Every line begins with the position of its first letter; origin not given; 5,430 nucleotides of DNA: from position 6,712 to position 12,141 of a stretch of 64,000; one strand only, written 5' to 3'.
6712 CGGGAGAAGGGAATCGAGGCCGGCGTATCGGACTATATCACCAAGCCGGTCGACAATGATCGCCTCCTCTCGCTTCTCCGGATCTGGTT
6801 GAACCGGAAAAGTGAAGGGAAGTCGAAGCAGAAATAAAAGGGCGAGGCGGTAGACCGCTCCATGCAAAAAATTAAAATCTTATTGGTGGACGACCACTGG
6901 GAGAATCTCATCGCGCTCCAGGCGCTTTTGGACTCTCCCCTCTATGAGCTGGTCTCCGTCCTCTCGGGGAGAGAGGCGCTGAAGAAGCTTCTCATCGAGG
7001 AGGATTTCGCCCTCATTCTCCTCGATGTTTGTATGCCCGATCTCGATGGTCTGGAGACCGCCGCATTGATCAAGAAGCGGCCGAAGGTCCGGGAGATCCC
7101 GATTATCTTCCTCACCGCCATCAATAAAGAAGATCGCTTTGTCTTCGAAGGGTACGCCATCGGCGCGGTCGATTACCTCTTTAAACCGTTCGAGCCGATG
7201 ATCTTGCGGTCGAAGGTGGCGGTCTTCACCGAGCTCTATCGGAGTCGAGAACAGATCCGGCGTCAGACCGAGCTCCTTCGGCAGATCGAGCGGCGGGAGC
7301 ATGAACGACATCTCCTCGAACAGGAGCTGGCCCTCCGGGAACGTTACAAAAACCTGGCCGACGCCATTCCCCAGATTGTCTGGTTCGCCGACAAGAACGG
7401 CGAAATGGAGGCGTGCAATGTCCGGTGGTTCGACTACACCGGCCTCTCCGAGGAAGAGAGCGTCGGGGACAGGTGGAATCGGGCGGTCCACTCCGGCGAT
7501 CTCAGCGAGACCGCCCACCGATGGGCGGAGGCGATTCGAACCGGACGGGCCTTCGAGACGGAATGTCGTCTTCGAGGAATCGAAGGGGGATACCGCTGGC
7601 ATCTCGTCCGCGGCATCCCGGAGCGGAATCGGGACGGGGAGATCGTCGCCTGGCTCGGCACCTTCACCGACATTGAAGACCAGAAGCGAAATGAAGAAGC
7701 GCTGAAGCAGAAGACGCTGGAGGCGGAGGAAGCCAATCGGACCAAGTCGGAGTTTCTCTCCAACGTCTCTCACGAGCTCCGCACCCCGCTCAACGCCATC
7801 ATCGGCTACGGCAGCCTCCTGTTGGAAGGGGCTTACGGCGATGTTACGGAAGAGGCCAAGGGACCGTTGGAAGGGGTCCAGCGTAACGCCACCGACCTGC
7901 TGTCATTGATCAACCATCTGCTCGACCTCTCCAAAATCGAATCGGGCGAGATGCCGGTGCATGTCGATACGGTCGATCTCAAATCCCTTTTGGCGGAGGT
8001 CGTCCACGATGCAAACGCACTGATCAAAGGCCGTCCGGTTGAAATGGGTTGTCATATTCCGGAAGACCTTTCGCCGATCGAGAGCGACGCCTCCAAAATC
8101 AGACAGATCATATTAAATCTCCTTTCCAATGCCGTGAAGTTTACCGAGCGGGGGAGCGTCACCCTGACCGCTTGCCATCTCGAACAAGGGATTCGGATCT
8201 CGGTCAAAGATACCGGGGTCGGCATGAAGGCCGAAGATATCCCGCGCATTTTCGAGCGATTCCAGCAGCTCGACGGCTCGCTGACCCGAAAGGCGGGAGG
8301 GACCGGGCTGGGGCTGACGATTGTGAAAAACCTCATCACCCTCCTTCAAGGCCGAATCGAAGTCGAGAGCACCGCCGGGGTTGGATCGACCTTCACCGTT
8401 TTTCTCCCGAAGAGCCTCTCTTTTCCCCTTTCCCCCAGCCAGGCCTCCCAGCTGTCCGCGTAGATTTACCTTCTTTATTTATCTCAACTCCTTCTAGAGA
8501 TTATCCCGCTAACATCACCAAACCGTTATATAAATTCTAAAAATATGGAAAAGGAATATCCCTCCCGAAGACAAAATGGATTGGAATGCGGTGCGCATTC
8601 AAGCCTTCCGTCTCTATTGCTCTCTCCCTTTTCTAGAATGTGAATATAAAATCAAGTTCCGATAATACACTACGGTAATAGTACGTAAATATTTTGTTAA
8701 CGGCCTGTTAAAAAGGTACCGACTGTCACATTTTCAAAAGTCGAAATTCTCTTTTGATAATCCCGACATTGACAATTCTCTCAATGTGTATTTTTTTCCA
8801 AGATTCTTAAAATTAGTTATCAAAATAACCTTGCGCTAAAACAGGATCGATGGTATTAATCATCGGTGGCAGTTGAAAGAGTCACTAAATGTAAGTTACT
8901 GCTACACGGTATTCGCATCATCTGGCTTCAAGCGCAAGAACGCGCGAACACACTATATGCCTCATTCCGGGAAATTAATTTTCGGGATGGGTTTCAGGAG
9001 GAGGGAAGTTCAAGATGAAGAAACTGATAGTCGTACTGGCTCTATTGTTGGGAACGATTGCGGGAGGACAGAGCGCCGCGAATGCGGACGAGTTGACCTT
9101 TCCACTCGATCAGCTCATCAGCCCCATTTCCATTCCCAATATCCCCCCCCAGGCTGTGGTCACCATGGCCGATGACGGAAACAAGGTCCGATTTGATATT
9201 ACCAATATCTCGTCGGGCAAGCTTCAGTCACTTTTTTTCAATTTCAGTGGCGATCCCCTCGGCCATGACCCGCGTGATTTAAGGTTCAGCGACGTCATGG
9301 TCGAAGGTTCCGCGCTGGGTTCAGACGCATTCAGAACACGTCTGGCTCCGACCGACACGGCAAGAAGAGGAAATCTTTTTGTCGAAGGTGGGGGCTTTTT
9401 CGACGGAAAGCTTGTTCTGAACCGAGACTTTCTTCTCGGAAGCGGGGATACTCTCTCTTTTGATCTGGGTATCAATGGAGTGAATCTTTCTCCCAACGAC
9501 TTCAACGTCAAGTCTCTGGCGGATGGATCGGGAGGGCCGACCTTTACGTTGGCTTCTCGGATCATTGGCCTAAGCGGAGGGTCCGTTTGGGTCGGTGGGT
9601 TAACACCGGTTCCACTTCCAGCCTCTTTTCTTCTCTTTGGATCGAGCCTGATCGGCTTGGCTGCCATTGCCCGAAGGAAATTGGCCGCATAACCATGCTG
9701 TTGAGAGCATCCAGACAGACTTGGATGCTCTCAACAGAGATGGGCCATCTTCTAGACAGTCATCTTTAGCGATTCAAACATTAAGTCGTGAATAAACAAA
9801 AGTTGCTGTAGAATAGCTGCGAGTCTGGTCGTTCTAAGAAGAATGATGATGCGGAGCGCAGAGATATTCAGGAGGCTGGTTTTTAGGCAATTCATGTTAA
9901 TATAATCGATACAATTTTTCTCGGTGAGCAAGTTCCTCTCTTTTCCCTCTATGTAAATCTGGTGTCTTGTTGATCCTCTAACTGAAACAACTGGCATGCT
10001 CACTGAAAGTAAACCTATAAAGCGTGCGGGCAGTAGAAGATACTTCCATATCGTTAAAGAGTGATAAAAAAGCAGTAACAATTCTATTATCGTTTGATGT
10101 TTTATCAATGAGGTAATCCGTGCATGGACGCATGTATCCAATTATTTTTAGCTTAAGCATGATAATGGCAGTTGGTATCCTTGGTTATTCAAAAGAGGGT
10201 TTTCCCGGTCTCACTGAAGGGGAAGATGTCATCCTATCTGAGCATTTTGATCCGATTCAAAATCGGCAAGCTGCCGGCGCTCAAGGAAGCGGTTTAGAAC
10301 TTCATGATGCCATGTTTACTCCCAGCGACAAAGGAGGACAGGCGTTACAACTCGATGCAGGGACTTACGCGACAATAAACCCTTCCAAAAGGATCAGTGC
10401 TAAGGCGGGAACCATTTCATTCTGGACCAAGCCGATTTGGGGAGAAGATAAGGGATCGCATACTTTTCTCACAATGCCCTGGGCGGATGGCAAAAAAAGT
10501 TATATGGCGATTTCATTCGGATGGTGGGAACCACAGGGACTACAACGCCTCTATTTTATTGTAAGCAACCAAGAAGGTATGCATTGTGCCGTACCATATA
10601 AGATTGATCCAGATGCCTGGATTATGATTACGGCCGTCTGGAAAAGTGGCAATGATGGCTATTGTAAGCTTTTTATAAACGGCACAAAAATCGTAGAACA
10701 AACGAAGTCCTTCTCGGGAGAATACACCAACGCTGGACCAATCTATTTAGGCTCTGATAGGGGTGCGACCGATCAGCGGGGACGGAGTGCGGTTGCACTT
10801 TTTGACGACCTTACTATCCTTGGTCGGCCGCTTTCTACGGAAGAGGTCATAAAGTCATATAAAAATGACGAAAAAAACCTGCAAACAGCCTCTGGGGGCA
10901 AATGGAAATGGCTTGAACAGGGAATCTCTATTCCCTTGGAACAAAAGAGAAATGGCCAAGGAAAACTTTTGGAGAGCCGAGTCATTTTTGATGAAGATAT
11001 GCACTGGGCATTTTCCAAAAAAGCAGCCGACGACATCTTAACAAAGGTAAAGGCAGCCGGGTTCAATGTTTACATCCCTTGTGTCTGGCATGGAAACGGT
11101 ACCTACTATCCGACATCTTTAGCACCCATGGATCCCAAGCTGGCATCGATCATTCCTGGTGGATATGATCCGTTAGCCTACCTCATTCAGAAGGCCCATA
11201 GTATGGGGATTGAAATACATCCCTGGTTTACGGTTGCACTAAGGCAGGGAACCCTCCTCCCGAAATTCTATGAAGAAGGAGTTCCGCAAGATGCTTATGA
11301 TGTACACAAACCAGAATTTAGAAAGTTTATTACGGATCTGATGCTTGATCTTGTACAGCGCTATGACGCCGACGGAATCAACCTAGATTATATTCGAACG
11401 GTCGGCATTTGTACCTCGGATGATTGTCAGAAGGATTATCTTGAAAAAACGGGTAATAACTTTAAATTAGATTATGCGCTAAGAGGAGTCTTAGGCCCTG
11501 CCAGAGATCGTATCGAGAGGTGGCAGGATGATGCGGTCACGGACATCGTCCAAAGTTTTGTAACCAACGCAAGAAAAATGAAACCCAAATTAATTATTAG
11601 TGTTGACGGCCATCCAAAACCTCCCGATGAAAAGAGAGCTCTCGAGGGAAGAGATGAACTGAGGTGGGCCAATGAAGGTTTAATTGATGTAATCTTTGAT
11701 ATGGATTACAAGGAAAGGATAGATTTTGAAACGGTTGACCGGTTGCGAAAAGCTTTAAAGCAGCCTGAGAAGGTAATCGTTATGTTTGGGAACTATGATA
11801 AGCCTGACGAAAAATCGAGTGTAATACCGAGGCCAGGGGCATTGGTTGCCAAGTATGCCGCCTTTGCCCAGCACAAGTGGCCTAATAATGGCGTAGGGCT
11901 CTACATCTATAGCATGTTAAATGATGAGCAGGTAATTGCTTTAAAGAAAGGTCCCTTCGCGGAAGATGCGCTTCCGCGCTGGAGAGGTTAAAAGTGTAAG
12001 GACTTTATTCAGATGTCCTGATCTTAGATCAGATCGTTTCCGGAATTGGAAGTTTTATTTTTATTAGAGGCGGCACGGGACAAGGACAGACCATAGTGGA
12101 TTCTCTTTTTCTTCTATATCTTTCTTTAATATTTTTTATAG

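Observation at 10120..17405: Twin GHL10 hydrolase-like genes, one Sec + LamG and one Tat, embedded in a biosynthetic EPS operon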

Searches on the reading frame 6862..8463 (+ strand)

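Call 6: search_protein_families(library=ncbifam, proteins=[window:6862-8463:+], max_evalue=0.01)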
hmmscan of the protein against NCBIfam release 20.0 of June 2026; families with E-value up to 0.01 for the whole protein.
window:6862-8463:+ (533 aa): 162 families (the best 25 are shown)
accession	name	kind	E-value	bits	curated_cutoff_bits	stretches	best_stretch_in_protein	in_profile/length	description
NF041880.1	EPS_EpsF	equivalog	6.1e-119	397.7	900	1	9-516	1-492/492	response regulator EpsF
NF008318.0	PRK11107.1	equivalog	1.2e-76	258.5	890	2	287-518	285-519/920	two-component sensor histidine kinase BarA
NF008302.0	PRK11091.1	equivalog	2e-73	247.9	838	2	133-516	131-504/779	aerobic respiration two-component sensor histidine kinase ArcB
NF011874.0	PRK15347.1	equivalog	1.3e-69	235.2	852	2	279-518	382-615/921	two component system sensor kinase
TIGR02956.1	TMAO_torS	equivalog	1.5e-69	235.2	676.5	2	277-517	444-682/967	TMAO reductase system sensor histidine kinase/response regulator TorS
NF046044.1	PnpS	equivalog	1.6e-69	234.8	400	1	137-516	31-390/390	two-component system histidine kinase PnpS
NF038297.2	hybrid_HK_HrmK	equivalog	1e-68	232.5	725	2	265-518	205-458/607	hybrid histidine kinase/response regulator HrmK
NF047874.1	MASE3_PAS_HK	subfamily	3.5e-68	230.9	560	1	128-518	231-626/655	MASE3 domain-containing sensor histidine kinase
NF041947.1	LuxQ_Vibrio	equivalog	1.6e-67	228.1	1200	2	244-518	425-697/843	quorum-sensing autoinducer 2 sensor kinase/phosphatase LuxQ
NF008099.0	PRK10841.1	equivalog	2.4e-62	211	920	2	268-516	443-689/949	two-component system sensor histidine kinase RcsC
TIGR02966.1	phoR_proteo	equivalog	9.3e-59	199.1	334.2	1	288-514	107-332/333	phosphate regulon sensor histidine kinase PhoR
NF047465.1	hybrid_HK_LvrA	exception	9.4e-59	199.2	1200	2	278-517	185-422/819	hybrid histidine kinase/response regulator LvrA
NF033092.0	HK_WalK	equivalog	2.2e-57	195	725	1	287-516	364-593/594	cell wall metabolism sensor histidine kinase WalK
NF045901.1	HisKinLetSLeg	equivalog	2.3e-57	194.7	1650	2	277-514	277-515/906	two-component system sensor histidine kinase LetS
NF041832.1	near_NosP_CTERM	subfamily_domain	2.3e-53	181.6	400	2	289-518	1-226/370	NahK/ErcS family hybrid sensor histidine kinase/response regulator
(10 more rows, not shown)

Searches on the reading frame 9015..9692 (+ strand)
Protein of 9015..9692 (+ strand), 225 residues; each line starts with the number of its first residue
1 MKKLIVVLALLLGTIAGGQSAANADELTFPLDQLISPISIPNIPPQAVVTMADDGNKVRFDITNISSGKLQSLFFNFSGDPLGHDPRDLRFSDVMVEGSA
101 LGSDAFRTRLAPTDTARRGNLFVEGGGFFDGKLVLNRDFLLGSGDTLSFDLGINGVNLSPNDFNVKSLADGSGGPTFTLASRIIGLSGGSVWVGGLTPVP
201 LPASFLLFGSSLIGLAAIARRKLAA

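Call 4: search_protein_families(library=pfam, proteins=[window:9015-9692:+], max_evalue=0.01)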
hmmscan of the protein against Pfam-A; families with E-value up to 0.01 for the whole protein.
window:9015-9692:+ (225 aa): 1 family
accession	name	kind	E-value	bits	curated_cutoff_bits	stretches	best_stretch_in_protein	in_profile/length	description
PF07589.16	PEP-CTERM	-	0.0013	19.1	20.7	1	198-221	1-24/24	PEP-CTERM motif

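Call 6: search_protein_families(library=ncbifam, proteins=[window:9015-9692:+], max_evalue=0.01)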
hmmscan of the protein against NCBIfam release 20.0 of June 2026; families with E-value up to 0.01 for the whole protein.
window:9015-9692:+ (225 aa): 4 families
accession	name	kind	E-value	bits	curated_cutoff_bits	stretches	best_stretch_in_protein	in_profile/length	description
NF033554.9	floc_PepA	equivalog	1e-07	32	80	1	124-222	171-260/261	flocculation-associated PEP-CTERM protein PepA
TIGR03370.1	VPLPA-CTERM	domain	3.6e-07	30.1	25.35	1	199-222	1-24/25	VPLPA-CTERM sorting domain-containing protein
NF038125.1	PEP_CTERM_THxN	subfamily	0.0062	16.1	85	0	199-222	223-246/246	THxN family PEP-CTERM protein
NF041538.1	PEP_EDSA_1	subfamily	0.0066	16.1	100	1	197-222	283-307/307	EDSAP-1 family PEP-CTERM protein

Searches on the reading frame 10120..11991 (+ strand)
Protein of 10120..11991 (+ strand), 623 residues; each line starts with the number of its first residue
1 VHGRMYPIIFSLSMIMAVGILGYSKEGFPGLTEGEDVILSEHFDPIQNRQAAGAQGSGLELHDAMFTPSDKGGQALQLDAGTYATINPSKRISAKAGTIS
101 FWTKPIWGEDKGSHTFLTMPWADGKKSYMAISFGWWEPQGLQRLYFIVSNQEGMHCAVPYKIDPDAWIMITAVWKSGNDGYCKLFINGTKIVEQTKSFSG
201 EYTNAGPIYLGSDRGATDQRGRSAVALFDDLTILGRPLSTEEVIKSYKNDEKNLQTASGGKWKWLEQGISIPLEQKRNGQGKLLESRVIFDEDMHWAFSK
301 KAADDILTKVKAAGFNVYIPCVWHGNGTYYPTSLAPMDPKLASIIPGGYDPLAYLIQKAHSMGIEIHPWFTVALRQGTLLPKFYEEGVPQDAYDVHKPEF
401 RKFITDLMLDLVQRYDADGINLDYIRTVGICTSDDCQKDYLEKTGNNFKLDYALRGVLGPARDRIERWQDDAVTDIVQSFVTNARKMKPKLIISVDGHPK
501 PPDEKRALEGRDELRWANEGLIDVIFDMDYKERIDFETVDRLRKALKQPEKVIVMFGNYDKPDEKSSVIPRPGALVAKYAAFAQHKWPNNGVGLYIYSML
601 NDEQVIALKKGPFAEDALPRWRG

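Call 4: search_protein_families(library=pfam, proteins=[window:10120-11991:+], max_evalue=0.01)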
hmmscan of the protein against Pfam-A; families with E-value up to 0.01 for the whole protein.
window:10120-11991:+ (623 aa): 3 families
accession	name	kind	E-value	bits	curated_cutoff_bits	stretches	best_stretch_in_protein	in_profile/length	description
PF02638.21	GHL10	-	6.1e-24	85.1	27.9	1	299-552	17-283/311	Glycosyl hydrolase-like 10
PF13385.13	Laminin_G_3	-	1.1e-13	52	27.6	1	80-243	3-150/151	Concanavalin A-like lectin/glucanases superfamily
PF14099.13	Polysacc_lyase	-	0.0074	16.6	29.9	0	158-199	136-179/210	Polysaccharide lyase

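Call 6: search_protein_families(library=ncbifam, proteins=[window:10120-11991:+], max_evalue=0.01)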
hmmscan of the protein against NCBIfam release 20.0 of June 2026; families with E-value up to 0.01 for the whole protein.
window:10120-11991:+ (623 aa): 0 families

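Call 26: find_homologous_proteins(query=window:10120-11991:+, region=280-623, max_evalue=1e-10)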
Query window:10120-11991:+, residues 280-623 (344 aa): 418 proteins with E <= 1e-10 among 3709 candidates; the best 120 are listed.
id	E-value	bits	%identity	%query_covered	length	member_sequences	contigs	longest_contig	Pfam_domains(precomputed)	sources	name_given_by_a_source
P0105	3.9e-236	801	100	100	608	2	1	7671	PF02638.22,PF13385.14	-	-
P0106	2.4e-188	644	77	100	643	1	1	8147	PF02638.22,PF13385.14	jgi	jgi:uncharacterized lipoprotein YddW (UPF0748 family)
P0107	9.6e-186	635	76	100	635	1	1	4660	PF02638.22,PF13385.14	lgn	-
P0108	5.8e-178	610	72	100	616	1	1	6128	PF02638.22,PF13385.14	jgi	jgi:uncharacterized lipoprotein YddW (UPF0748 family)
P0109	5.0e-177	606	75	100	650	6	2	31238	PF02638.22,PF13385.14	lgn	-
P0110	2.3e-176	604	71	100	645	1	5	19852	PF02638.22,PF13385.14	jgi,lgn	jgi:hypothetical protein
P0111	3.1e-172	591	72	100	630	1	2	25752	PF02638.22,PF13385.14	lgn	-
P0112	3.4e-156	538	66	99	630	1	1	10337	PF02638.22,PF13385.14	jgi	jgi:hypothetical protein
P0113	6.4e-154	530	65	99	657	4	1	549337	PF02638.22,PF13385.14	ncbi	-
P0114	5.0e-153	528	63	99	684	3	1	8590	PF02638.22,PF13385.14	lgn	-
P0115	1.5e-152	526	64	99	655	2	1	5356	PF02638.22,PF13385.14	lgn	-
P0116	1.6e-152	526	63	99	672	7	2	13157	PF02638.22,PF13385.14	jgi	jgi:uncharacterized lipoprotein YddW (UPF0748 family)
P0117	2.1e-151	522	63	99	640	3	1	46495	PF02638.22,PF13385.14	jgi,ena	-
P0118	3.8e-151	521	63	99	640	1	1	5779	PF02638.22,PF13385.14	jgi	jgi:hypothetical protein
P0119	6.1e-150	517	62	99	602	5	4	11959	PF02638.22,PF13385.14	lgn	-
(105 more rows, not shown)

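Call 71: predict_structure(alignment_id=A2)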
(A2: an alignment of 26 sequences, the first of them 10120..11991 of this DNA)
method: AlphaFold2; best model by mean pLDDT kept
length: 623 residues; sequences in the alignment: 26
mean_pLDDT: 87.5   pTM: 0.75
mean pLDDT of the five models: 87.5, 87.3, 87.1, 86.1, 85.0
residues with pLDDT >= 90: 421; 70-90: 129; 50-70: 36; < 50: 37
segments of 3 or more residues with pLDDT < 50: 1-3, 18-34, 48-56, 252-259
pLDDT, mean of each block of 10 residues (from residue 1): 55 55 36 67 62 57 88 84 92 95 85 90 90 78 91 91 84 96 93 94 94 91 91 93 82 49 82 94 96 93 96 97 95 94 88 98 98 92 95 96 98 98 93 97 97 91 96 98 97 95 92 96 93 85 95 91 74 90 91 81 95 95 71
secondary structure, 60 per line:
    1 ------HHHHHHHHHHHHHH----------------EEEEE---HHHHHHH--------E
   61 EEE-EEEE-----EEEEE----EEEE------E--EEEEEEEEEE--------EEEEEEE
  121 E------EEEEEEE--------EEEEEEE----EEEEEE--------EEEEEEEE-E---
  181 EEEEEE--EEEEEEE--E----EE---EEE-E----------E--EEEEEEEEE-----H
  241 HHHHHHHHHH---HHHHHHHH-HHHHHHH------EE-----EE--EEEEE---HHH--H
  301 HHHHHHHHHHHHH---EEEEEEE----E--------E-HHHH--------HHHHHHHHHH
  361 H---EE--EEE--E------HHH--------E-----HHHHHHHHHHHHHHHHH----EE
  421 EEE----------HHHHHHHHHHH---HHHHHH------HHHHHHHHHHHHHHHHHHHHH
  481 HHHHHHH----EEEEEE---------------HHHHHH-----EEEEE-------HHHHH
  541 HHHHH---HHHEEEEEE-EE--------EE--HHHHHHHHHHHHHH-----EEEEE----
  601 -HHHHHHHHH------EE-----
elements in order: H7-20 E37-41 H45-51 E60-63 E65-68 E74-78 E83-86 E96-105 E114-121 E128-134 E143-149 E154-159 E168-175 E181-186 E189-195 E208-210 E226-234 H240-250 H254-261 H263-269 E287-291 H300-313 E317-323 H339-342 H351-361 E369-371 H398-414 E419-423 H434-444 H448-453 H460-487 E492-497 H513-518 E524-528 H536-545 E552-557 H573-586 E592-596 H602-610

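Call 74: fold_search(model_id=the predicted structure, library=pdb)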
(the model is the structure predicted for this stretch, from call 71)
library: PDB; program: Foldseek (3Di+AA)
matches with E <= 10: 1840; with E <= 0.001: 932
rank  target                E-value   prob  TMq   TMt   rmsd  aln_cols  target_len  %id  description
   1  5oq2_B                6.8e-17  1.00  0.41  0.67   5.5       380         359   19  Se-SAD structure of the functional region of Cwp19 from Clostridium difficile (released 2017-11-01)
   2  5oq3                  2.2e-16  1.00  0.41  0.67   4.9       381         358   19  High resolution structure of the functional region of Cwp19 from Clostridium difficile (released 2017-11-01)
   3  5oq2_A                2.5e-16  1.00  0.40  0.66   5.1       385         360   19  Se-SAD structure of the functional region of Cwp19 from Clostridium difficile (released 2017-11-01)
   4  6rzd_A                6.1e-12  1.00  0.35  0.43   7.1       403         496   16  Crystal structure of an inverting family GH156 exosialidase from uncultured bacterium pG7 (released 2019-11-06)
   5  6s00_A                1.2e-11  1.00  0.35  0.43   6.2       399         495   15  Crystal structure of an inverting family GH156 exosialidase from uncultured bacterium pG7 in complex with N-acetylneur (released 2019-11-06)
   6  4p7n                  1.6e-11  1.00  0.41  0.67   5.0       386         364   12  Structure of Escherichia coli PgaB C-terminal domain in complex with glucosamine (released 2014-07-02)
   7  6s04_B                4.7e-11  1.00  0.34  0.42   6.3       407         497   15  Crystal structure of an inverting family GH156 exosialidase from uncultured bacterium pG7 in complex with N-glycolylne (released 2019-11-06)
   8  4p7q                  6.8e-11  1.00  0.41  0.68   4.7       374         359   13  Structure of Escherichia coli PgaB C-terminal domain in complex with N-acetylglucosamine (released 2014-07-02)
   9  4p7l                  1.1e-10  1.00  0.41  0.68   5.0       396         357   13  Structure of Escherichia coli PgaB C-terminal domain, P212121 crystal form (released 2014-07-02)
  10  4p7o_B                1.4e-10  1.00  0.41  0.69   4.8       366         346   14  Structure of Escherichia coli PgaB C-terminal domain, P1 crystal form (released 2014-07-02)
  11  3mpp                  2.5e-10  1.00  0.25  0.37   4.8       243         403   16  Botulinum Neurotoxin Type G Receptor Binding Domain (released 2010-06-16)
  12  5n0b_A                2.7e-10  1.00  0.25  0.13  10.4       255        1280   14  Crystal structure of the tetanus neurotoxin in complex with GD1a (released 2017-06-21)
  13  5n0c_B                3.0e-10  1.00  0.27  0.14  10.2       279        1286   14  Crystal structure of the tetanus neurotoxin in complex with GM1a (released 2017-06-21)
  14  8byp_X                3.4e-10  1.00  0.25  0.13  10.9       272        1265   16  Botulinum neurotoxin serotype X in complex with NTNH/X (released 2023-02-08)
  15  7ce2_A                3.5e-10  1.00  0.25  0.34  10.4       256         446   14  The Crystal structure of TeNT Hc complexed with neutralizing antibody (released 2021-04-07)
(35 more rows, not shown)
